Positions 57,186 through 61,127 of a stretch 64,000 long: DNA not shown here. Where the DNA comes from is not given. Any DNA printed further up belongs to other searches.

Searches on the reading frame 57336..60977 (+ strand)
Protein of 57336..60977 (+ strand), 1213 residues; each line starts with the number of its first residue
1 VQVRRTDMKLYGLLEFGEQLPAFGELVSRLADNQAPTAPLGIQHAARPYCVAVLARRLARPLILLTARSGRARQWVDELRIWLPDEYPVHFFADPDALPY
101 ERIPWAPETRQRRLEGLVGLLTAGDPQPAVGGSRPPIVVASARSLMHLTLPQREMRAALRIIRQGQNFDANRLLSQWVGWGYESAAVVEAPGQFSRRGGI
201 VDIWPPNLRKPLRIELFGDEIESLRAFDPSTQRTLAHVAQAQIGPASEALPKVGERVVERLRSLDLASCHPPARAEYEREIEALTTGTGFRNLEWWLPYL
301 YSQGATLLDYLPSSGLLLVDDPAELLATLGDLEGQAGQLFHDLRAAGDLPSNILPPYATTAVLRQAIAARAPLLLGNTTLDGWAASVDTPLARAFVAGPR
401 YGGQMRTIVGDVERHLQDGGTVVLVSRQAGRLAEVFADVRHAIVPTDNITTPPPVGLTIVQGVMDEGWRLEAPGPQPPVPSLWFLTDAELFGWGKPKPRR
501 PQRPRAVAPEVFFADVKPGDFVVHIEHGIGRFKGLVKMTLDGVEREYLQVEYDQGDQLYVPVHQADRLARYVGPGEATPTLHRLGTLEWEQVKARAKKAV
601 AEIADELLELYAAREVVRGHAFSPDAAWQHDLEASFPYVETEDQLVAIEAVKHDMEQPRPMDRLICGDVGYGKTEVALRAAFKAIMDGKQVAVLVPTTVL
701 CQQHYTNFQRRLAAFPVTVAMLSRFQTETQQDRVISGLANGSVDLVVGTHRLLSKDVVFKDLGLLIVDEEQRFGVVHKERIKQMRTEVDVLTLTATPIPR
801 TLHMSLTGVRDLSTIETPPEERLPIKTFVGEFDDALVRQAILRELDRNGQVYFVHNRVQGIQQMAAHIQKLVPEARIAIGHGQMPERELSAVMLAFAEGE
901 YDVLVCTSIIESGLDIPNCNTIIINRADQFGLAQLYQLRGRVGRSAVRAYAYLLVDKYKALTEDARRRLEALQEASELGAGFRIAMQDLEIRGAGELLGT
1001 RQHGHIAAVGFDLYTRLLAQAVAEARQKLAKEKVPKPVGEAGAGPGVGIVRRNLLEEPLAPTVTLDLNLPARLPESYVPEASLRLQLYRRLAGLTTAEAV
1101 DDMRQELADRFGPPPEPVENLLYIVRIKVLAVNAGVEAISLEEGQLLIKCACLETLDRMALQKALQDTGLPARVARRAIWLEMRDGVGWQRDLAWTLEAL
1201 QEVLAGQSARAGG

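Call 58: search_protein_families(library=pfam, proteins=[window:57336-60977:+], max_evalue=0.0001)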
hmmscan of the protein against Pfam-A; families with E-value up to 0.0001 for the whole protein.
window:57336-60977:+ (1213 aa): 6 families
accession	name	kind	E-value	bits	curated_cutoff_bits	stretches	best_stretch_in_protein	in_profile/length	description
PF03461.20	TRCF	-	9.5e-26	90.4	25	1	1067-1150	1-84/95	TRCF domain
PF00270.35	DEAD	-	6e-24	85.1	26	1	642-802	2-164/167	DEAD/DEAH box helicase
PF17757.6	UvrB_inter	-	5.1e-23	81.4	22.9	1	162-248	3-90/91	UvrB interaction domain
PF00271.37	Helicase_C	-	4.5e-21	75.6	23.5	1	841-945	10-109/110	Helicase conserved C-terminal domain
PF02559.22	CarD_TRCF_RID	-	3.5e-20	72.3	23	1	517-572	2-57/57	CarD-like/TRCF RID domain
PF04851.21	ResIII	-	5.4e-09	36.6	22.5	1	642-797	6-162/164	Type III restriction enzyme, res subunit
